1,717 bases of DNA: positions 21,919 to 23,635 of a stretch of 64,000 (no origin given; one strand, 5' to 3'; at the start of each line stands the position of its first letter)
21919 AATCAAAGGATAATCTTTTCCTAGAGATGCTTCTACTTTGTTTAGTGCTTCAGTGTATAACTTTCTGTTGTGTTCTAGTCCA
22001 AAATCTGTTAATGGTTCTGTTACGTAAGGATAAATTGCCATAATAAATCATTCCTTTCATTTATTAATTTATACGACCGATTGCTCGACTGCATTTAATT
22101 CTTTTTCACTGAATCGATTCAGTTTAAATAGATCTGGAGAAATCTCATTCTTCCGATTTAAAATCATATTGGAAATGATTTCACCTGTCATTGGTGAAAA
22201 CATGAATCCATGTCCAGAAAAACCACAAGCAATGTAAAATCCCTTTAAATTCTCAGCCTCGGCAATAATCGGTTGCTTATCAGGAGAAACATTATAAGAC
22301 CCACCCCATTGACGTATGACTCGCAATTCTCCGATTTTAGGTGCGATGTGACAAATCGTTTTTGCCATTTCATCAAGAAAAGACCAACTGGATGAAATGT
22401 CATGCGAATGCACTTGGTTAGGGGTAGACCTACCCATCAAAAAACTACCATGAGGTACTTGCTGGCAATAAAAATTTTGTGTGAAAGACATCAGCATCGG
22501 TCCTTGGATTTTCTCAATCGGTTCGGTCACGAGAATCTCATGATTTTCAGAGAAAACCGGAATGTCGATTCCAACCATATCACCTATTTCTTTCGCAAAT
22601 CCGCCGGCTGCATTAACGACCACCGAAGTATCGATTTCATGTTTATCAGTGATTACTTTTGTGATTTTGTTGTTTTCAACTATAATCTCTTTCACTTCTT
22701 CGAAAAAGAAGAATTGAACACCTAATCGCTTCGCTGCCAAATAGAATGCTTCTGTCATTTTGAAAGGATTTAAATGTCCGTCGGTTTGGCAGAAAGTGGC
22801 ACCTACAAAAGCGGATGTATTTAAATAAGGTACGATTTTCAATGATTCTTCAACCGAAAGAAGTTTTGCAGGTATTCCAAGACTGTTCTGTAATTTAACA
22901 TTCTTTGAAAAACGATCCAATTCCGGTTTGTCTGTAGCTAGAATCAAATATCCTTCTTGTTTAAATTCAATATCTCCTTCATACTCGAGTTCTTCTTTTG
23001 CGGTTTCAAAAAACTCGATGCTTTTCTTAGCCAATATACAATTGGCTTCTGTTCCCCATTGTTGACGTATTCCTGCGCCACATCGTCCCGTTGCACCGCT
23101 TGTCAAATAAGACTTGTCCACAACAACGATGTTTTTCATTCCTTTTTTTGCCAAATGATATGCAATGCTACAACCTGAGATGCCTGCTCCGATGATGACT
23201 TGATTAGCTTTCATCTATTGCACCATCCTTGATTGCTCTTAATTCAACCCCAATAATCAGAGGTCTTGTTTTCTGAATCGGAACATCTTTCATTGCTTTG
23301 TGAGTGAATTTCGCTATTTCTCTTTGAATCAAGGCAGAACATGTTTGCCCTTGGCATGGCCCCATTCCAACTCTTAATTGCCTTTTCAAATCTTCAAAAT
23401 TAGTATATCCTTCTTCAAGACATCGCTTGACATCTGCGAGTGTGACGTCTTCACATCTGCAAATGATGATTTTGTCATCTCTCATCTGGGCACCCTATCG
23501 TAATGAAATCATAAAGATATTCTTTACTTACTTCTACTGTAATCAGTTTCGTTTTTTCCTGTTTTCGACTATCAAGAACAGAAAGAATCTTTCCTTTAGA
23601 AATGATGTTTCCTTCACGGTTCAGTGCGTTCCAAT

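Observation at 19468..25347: Five-subunit sarcosine-oxidase/HcnABC/archaeal-PDH-like flavo-iron-sulfur dehydrogenase linked to P5C dehydrogenase and an unknown Cys-rich protein: probable unconventional proline oxidation pathway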

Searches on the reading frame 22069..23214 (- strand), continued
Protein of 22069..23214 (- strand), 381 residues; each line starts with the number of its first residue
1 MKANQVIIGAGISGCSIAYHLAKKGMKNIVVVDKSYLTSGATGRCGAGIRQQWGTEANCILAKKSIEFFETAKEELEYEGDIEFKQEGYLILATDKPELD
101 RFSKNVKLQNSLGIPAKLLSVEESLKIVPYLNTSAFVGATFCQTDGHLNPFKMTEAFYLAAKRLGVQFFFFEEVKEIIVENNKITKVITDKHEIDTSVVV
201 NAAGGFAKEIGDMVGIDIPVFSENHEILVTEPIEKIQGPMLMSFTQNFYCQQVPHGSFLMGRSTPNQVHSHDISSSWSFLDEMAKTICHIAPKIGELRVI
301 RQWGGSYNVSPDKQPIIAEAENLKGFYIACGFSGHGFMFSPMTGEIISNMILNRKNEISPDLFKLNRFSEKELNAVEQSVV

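Call 36: search_protein_families(library=ncbifam, proteins=[L038:9627-11783:+, L038:9167-9571:+, L041:9344-10438:+, L050:60-1496:+, L041:12303-13739:+, L048:3416-4444:+, L076:9449-10615:+, L052:4191-5699:+, L080:9277-10722:+, L063:9203-10744:+], max_evalue=1e-10)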
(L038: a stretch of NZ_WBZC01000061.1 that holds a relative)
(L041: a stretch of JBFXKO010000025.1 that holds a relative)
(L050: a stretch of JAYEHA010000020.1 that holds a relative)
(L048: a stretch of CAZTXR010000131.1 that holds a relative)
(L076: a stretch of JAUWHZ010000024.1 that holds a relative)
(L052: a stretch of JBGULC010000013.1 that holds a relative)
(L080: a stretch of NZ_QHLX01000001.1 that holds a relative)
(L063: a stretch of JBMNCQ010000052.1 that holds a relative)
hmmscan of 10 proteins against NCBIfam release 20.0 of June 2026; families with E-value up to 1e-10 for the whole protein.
L038:9627-11783:+ (718 aa): 1 family
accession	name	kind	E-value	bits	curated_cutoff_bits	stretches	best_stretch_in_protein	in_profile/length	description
NF007354.0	PRK09849.1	equivalog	2.5e-30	105.7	868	1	24-247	5-208/703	aldehyde ferredoxin oxidoreductase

L038:9167-9571:+ (134 aa): 6 families
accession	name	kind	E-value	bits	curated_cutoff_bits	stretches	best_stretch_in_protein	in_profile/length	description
NF058577.1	FdxA_fam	equivalog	1.7e-13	50.5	65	0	48-90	8-49/52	4Fe-4S ferredoxin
NF040864.1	HgcB_ferredoxin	equivalog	2.9e-13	49.5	99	0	72-124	9-64/93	mercury methylation ferredoxin HgcB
TIGR01971.1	NuoI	subfamily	5.7e-12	45.3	113.05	0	105-132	43-70/121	NADH-quinone oxidoreductase, chain I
NF038196.1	ferrodoxin_EFR1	subfamily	1.2e-11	45.1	75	0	47-94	184-229/242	EFR1 family ferrodoxin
NF045874.1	Vhu_polyferre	exception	5.8e-11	41.7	600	0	73-124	192-246/381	F420-non-reducing hydrogenase associated-polyferredoxin VhuB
NF007382.0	PRK09898.1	equivalog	6e-11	42.2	213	0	47-125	121-202/208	ferredoxin-like protein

L041:9344-10438:+ (364 aa): 13 families
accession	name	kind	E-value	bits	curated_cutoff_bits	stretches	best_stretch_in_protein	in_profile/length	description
NF040821.1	dipep_PepQ_Arch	equivalog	1.8e-54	185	630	1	7-358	4-344/346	Xaa-Pro dipeptidase PepQ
NF007310.0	PRK09795.1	equivalog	2.6e-49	168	393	1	132-359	121-355/361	aminopeptidase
NF008131.0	PRK10879.1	equivalog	5.2e-33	114.5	465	1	125-354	160-419/438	Xaa-Pro aminopeptidase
NF038259.1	ectoine_DoeA_2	exception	1.2e-30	106.5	575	1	7-360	19-384/386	ectoine hydrolase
TIGR00500.1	met_pdase_I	equivalog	4.7e-27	95.1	171.35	1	138-329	3-204/247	type I methionyl aminopeptidase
NF011173.0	PRK14575.1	equivalog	3.5e-26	92.1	850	1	90-359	128-402/406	putative peptidase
NF011720.0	PRK15173.1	subfamily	3.5e-26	92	420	1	90-359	65-339/343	peptidase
NF011174.0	PRK14576.1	subfamily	6e-26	91.2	487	1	87-360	124-402/405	putative endopeptidase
TIGR02993.1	ectoine_eutD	equivalog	5.4e-21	75.2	613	1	7-358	16-386/391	ectoine hydrolase DoeA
NF009533.0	PRK12897.1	equivalog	2.3e-16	59.9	488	1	135-335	1-211/248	type I methionyl aminopeptidase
TIGR00501.1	met_pdase_II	equivalog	7.4e-16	58.5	222.65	1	145-326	6-189/295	type II methionyl aminopeptidase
NF043017.1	DimsulpropLyDddP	equivalog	1.9e-15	56.6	600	1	82-358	151-439/443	dimethylsulfonioproprionate lyase DddP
NF008970.0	PRK12318.1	equivalog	7.7e-15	54.9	267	1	137-333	42-249/291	methionyl aminopeptidase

L050:60-1496:+ (478 aa): 25 families
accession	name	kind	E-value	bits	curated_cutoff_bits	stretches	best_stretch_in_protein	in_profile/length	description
NF041552.1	TF_PrdR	equivalog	2.5e-158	528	795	1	2-463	107-576/577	sigma-54 dependent transcriptional regulator PrdR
TIGR01817.1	nifA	equivalog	1.1e-95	321.4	528.85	1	133-393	171-431/534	nif-specific transcriptional activator NifA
NF008469.0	PRK11361.1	equivalog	6.8e-94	315.1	714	1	157-466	143-457/461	acetoacetate metabolism transcriptional regulator AtoC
TIGR02915.1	PEP_resp_reg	equivalog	4.7e-93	312.4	502.6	1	154-466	136-445/445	PEP-CTERM-box response regulator transcription factor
TIGR01818.1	ntrC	equivalog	8.7e-89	298.4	558.6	1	154-392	131-369/463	nitrogen regulation protein NR(I)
NF003451.0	PRK05022.1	equivalog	4.4e-86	289.6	476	1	116-466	152-511/512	nitric oxide reductase transcriptional regulator NorR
NF041906.1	V4R_TF_MobR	exception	2.6e-83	280.4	999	1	137-462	213-543/544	phenol degradation transcriptional regulator MobR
NF011958.0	PRK15429.1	equivalog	1.7e-82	278.2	830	1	154-469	376-690/692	formate hydrogenlyase transcriptional activator FlhA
NF038308.1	RNA_repair_RtcR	equivalog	3.3e-82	277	650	1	155-464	178-517/530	RNA repair transcriptional activator RtcR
NF050807.1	TransRegFlbDCaul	equivalog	1.2e-81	274.9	750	1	158-464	119-439/454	sigma-54-dependent transcriptional regulator FlbD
TIGR02329.1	propionate_PrpR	equivalog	3.1e-81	273.6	499.2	1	153-461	208-525/526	propionate catabolism operon regulatory protein PrpR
TIGR02974.1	phageshock_pspF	equivalog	1.5e-80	271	443.55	1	159-398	1-244/336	phage shock protein operon transcriptional activator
NF011953.0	PRK15424.1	equivalog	3.3e-80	270.2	703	1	147-464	209-535/538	propionate catabolism operon regulatory protein PrpR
NF049963.1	RespRegFlgRCampy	domain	2.3e-76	257.4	750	1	156-465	133-429/429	fla regulon two-component system response regulator FlgR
NF008176.1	PRK10923.1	equivalog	3.5e-76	256.7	620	1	149-390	129-371/469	nitrogen regulation protein NR(I)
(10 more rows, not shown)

L041:12303-13739:+ (478 aa): 7 families
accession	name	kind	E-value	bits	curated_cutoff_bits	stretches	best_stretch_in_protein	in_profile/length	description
TIGR01893.1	aa-his-dipept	subfamily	9.9e-173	575.2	343.75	1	8-478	1-478/478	beta-Ala-His dipeptidase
NF011600.0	PRK15026.1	equivalog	2.2e-102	343.3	991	1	6-477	5-482/485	cytosol nonspecific dipeptidase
TIGR01883.1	PepT-like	hypoth_equivalog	1.2e-18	67.2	274.25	1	13-173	2-160/361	peptidase T-like protein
NF006399.0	PRK08651.1-2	equivalog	3.8e-16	59.1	381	0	264-476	206-403/405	succinyl-diaminopimelate desuccinylase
NF006365.0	PRK08588.1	subfamily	1.3e-13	51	289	0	18-160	14-153/383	succinyl-diaminopimelate desuccinylase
NF009555.0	PRK13004.1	equivalog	7.9e-11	41.4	321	0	13-148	17-146/399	YgeY family selenium metabolism-linked hydrolase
NF005591.0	PRK07318.1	equivalog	9.6e-11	41.7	435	0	219-295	182-258/466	dipeptidase PepV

L048:3416-4444:+ (342 aa): 0 families

L076:9449-10615:+ (388 aa): 1 family
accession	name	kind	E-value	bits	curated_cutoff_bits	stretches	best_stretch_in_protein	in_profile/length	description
NF011933.0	PRK15404.1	subfamily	7.5e-68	229.3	477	1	24-381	20-364/370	high-affinity branched-chain amino acid ABC transporter substrate-binding protein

L052:4191-5699:+ (503 aa): 38 families (the best 25 are shown)
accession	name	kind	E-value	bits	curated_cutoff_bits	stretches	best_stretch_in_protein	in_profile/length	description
TIGR01236.1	D1pyr5carbox1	equivalog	4.6e-228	758.2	613.6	1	2-503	16-521/533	L-glutamate gamma-semialdehyde dehydrogenase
NF002852.0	PRK03137.1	subfamily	4.3e-104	349.1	648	1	13-503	31-514/514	L-glutamate gamma-semialdehyde dehydrogenase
TIGR01237.1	D1pyr5carbox2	equivalog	1.2e-92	311.4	659.65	1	8-503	22-511/511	L-glutamate gamma-semialdehyde dehydrogenase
NF008869.0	PRK11904.1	equivalog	4.1e-73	246.7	747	1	3-499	539-1024/1042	bifunctional proline dehydrogenase/L-glutamate gamma-semialdehyde dehydrogenase PutA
TIGR01238.1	D1pyr5carbox3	equivalog_domain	3.7e-60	203.9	485.2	1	4-495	24-497/500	L-glutamate gamma-semialdehyde dehydrogenase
NF008772.0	PRK11809.1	equivalog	1.5e-59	201.7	1750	1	21-496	650-1109/1318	trifunctional transcriptional regulator/proline dehydrogenase/L-glutamate gamma-semialdehyde dehydrogenase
NF006916.0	PRK09407.1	equivalog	1.5e-54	185.5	521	1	30-494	33-485/526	succinic semialdehyde dehydrogenase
NF010000.0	PRK13473.1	subfamily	2.3e-53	181.5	615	1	22-480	7-452/475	aminobutyraldehyde dehydrogenase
NF042993.1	AlphKGSA_gudD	equivalog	8.1e-53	179.8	770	1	29-482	17-461/481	alpha-ketoglutaric semialdehyde dehydrogenase GucD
NF052305.1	DioxValDhHalo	equivalog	1.2e-52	179.4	750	1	29-481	18-460/483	2,5-dioxovalerate dehydrogenase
TIGR01804.1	BADH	equivalog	4.2e-50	170.6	668.6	1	29-485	11-456/467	betaine-aldehyde dehydrogenase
NF045735.1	PaDhStyDPseudo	equivalog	2.9e-47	161.4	850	1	28-487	15-468/483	phenylacetaldehyde dehydrogenase StyD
TIGR02299.1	HpaE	equivalog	6.6e-47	160.2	638.35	1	20-486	3-462/488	5-carboxymethyl-2-hydroxymuconate semialdehyde dehydrogenase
NF045736.1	PaDhStyDRhodo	equivalog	1.9e-46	158.6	800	1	31-485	18-462/479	phenylacetaldehyde dehydrogenase StyD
NF009725.0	PRK13252.1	equivalog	2.8e-46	158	593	1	28-485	19-464/488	betaine-aldehyde dehydrogenase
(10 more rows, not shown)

L080:9277-10722:+ (482 aa): 38 families (the best 25 are shown)
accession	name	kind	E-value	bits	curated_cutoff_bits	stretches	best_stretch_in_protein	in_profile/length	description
TIGR01236.1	D1pyr5carbox1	equivalog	4e-222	738.6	613.6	1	1-482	33-519/533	L-glutamate gamma-semialdehyde dehydrogenase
NF002852.0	PRK03137.1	subfamily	4.6e-112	375.4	648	1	1-481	38-511/514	L-glutamate gamma-semialdehyde dehydrogenase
TIGR01237.1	D1pyr5carbox2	equivalog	2e-103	346.9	659.65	1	1-482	34-509/511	L-glutamate gamma-semialdehyde dehydrogenase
NF008869.0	PRK11904.1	equivalog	2.3e-79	267.4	747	1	12-479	562-1023/1042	bifunctional proline dehydrogenase/L-glutamate gamma-semialdehyde dehydrogenase PutA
TIGR01238.1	D1pyr5carbox3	equivalog_domain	4e-66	223.6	485.2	1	3-478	41-499/500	L-glutamate gamma-semialdehyde dehydrogenase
NF042993.1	AlphKGSA_gudD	equivalog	4.2e-64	217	770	1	10-463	16-461/481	alpha-ketoglutaric semialdehyde dehydrogenase GucD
TIGR01804.1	BADH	equivalog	6e-64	216.2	668.6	1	10-463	10-453/467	betaine-aldehyde dehydrogenase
NF008772.0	PRK11809.1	equivalog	7.2e-62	209.4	1750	1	8-478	654-1110/1318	trifunctional transcriptional regulator/proline dehydrogenase/L-glutamate gamma-semialdehyde dehydrogenase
NF006916.0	PRK09407.1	equivalog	2.3e-60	204.7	521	1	25-481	45-491/526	succinic semialdehyde dehydrogenase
NF052305.1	DioxValDhHalo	equivalog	1.6e-59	202.1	750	1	10-462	17-460/483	2,5-dioxovalerate dehydrogenase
NF010000.0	PRK13473.1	subfamily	1.3e-58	198.8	615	1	3-462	6-453/475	aminobutyraldehyde dehydrogenase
TIGR02299.1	HpaE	equivalog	4.4e-58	197.1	638.35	1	17-468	20-463/488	5-carboxymethyl-2-hydroxymuconate semialdehyde dehydrogenase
NF040648.1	lactal_redase_Meth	equivalog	8.6e-57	193.2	650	1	2-461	1-442/463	lactaldehyde dehydrogenase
NF009725.0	PRK13252.1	equivalog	1.3e-56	192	593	1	11-480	20-477/488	betaine-aldehyde dehydrogenase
NF045736.1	PaDhStyDRhodo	equivalog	4.6e-56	190.3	800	1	23-464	27-460/479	phenylacetaldehyde dehydrogenase StyD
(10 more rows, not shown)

L063:9203-10744:+ (514 aa): 40 families (the best 25 are shown)
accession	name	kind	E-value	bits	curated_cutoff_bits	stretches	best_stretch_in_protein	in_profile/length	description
NF002852.0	PRK03137.1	subfamily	5.3e-251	833.8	648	1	1-513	2-513/514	L-glutamate gamma-semialdehyde dehydrogenase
TIGR01237.1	D1pyr5carbox2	equivalog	6.1e-228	757.7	659.65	1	4-513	1-510/511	L-glutamate gamma-semialdehyde dehydrogenase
NF008869.0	PRK11904.1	equivalog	4.8e-115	385.5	747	1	5-511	524-1025/1042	bifunctional proline dehydrogenase/L-glutamate gamma-semialdehyde dehydrogenase PutA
TIGR01236.1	D1pyr5carbox1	equivalog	6.7e-113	378.1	613.6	1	5-513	1-520/533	L-glutamate gamma-semialdehyde dehydrogenase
NF042993.1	AlphKGSA_gudD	equivalog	2.1e-110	369.8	770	1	47-510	17-478/481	alpha-ketoglutaric semialdehyde dehydrogenase GucD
NF052305.1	DioxValDhHalo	equivalog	2.4e-109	366.4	750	1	47-511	18-480/483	2,5-dioxovalerate dehydrogenase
TIGR01238.1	D1pyr5carbox3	equivalog_domain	1e-95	321.2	485.2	1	7-507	10-498/500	L-glutamate gamma-semialdehyde dehydrogenase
TIGR02299.1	HpaE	equivalog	3.6e-94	316.1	638.35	1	40-511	5-475/488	5-carboxymethyl-2-hydroxymuconate semialdehyde dehydrogenase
NF008772.0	PRK11809.1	equivalog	8.3e-92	308.6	1750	1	8-508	620-1110/1318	trifunctional transcriptional regulator/proline dehydrogenase/L-glutamate gamma-semialdehyde dehydrogenase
TIGR01804.1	BADH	equivalog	1.7e-91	307.1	668.6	1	49-492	13-452/467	betaine-aldehyde dehydrogenase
NF010000.0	PRK13473.1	subfamily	2.1e-89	300.3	615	1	38-491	5-452/475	aminobutyraldehyde dehydrogenase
NF009725.0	PRK13252.1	equivalog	1.1e-88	297.8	593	1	47-510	20-477/488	betaine-aldehyde dehydrogenase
NF007497.0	PRK10090.1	equivalog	7e-84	282.3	500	1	39-509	10-474/480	aldehyde dehydrogenase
TIGR01780.1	SSADH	subfamily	6.4e-83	279.1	646.35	1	59-495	6-436/448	succinate-semialdehyde dehydrogenase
NF006916.0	PRK09407.1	equivalog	7.9e-83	278.8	521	1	52-512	36-492/526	succinic semialdehyde dehydrogenase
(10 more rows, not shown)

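Call 66: search_protein_families(library=pfam, proteins=[L038:9627-11783:+, L048:3416-4444:+], max_evalue=0.00001)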
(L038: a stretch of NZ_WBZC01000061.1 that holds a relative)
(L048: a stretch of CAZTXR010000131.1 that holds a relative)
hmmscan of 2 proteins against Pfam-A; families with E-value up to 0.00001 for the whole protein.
L038:9627-11783:+ (718 aa): 2 families
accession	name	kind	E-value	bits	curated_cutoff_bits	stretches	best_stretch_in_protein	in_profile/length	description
PF01314.23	AFOR_C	-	7.4e-101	338.5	27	1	263-704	3-384/385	Aldehyde ferredoxin oxidoreductase, domains 2 & 3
PF02730.20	AFOR_N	-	2.9e-48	164.7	29.8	1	30-242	2-197/199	Aldehyde ferredoxin oxidoreductase, N-terminal domain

L048:3416-4444:+ (342 aa): 1 family
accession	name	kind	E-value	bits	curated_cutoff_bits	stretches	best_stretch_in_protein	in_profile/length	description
PF01244.27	Peptidase_M19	-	4.3e-80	269.7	26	1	10-338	2-318/319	Membrane dipeptidase (Peptidase family M19)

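Call 76: search_protein_families(library=ncbifam, proteins=[L038:1507-3273:+, L058:1673-3457:+, L060:3808-5532:+], max_evalue=1e-100)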
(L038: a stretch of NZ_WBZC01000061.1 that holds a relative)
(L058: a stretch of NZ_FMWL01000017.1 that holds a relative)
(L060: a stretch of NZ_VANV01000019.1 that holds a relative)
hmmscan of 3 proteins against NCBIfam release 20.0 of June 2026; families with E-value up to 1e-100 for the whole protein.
L038:1507-3273:+ (588 aa): 2 families
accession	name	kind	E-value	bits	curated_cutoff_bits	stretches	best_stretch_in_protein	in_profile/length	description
NF041552.1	TF_PrdR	equivalog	1.2e-238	793.2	795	1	8-583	5-577/577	sigma-54 dependent transcriptional regulator PrdR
NF008469.0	PRK11361.1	equivalog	1.5e-101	340.4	714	1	253-583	119-455/461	acetoacetate metabolism transcriptional regulator AtoC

L058:1673-3457:+ (594 aa): 1 family
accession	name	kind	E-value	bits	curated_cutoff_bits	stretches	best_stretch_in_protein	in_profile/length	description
NF041552.1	TF_PrdR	equivalog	4.8e-220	731.8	795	1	7-593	4-577/577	sigma-54 dependent transcriptional regulator PrdR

L060:3808-5532:+ (574 aa): 1 family
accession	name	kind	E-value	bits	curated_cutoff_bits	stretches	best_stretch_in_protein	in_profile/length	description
NF041552.1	TF_PrdR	equivalog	2.6e-169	564.2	795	1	9-572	4-577/577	sigma-54 dependent transcriptional regulator PrdR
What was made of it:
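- PrdR-like sigma-54 regulators are upstream in 9 loci (up to 793 bits against a cutoff of 795; calls 36, 76).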

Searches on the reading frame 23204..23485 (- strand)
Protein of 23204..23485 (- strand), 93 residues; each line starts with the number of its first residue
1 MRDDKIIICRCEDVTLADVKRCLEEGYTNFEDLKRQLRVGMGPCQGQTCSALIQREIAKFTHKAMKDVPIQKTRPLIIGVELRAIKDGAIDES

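Call 3: search_protein_families(library=pfam, proteins=[window:23204-23485:-], max_evalue=0.01)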
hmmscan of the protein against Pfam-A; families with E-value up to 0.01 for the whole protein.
window:23204-23485:- (93 aa): 2 families
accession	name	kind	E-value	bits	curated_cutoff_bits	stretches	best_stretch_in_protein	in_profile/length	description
PF17806.6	SO_alpha_A3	-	8.6e-12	45.7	23.1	1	8-85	6-83/87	Sarcosine oxidase A3 domain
PF04324.20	Fer2_BFD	-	4.6e-10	40.1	26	1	7-55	1-46/50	BFD-like [2Fe-2S] binding domain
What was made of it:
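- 23204..23485 (-): delta subunit (93 aa): BFD-like [2Fe-2S]/Fe-4Cys protein. SO_alpha_A3 E 8.6e-12, Fer2_BFD E 4.6e-10 (call 3).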

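Call 4: search_protein_families(library=ncbifam, proteins=[window:23204-23485:-], max_evalue=0.01)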
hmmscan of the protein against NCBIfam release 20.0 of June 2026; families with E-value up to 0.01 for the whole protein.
window:23204-23485:- (93 aa): 3 families
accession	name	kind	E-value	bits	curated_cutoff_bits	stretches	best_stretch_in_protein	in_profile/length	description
TIGR03377.1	glycerol3P_GlpA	equivalog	2.5e-14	52.7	552.8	1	3-65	418-481/530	anaerobic glycerol-3-phosphate dehydrogenase subunit GlpA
NF008313.0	PRK11101.1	equivalog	3.4e-10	39.1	425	1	2-64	427-490/548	anaerobic glycerol-3-phosphate dehydrogenase subunit A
TIGR01372.1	soxA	subfamily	0.00031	18.6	1164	1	8-85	518-595/996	sarcosine oxidase subunit alpha family protein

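Call 59: search_solved_structures(query=window:23204-23485:-, max_evalue=1, show_alignments=2)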
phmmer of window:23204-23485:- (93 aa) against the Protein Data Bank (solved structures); distinct sequences matched with E-value up to 1: 3.
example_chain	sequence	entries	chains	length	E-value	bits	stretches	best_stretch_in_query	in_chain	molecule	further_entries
1y56_A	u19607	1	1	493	0.0013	22.7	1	6-78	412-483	hypothetical protein PH1363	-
6e6r_A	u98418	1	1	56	0.47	14.5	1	7-55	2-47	Bacterioferritin-associated ferredoxin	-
6e6s_A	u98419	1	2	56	0.61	14.1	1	7-53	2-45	Bacterioferritin-associated ferredoxin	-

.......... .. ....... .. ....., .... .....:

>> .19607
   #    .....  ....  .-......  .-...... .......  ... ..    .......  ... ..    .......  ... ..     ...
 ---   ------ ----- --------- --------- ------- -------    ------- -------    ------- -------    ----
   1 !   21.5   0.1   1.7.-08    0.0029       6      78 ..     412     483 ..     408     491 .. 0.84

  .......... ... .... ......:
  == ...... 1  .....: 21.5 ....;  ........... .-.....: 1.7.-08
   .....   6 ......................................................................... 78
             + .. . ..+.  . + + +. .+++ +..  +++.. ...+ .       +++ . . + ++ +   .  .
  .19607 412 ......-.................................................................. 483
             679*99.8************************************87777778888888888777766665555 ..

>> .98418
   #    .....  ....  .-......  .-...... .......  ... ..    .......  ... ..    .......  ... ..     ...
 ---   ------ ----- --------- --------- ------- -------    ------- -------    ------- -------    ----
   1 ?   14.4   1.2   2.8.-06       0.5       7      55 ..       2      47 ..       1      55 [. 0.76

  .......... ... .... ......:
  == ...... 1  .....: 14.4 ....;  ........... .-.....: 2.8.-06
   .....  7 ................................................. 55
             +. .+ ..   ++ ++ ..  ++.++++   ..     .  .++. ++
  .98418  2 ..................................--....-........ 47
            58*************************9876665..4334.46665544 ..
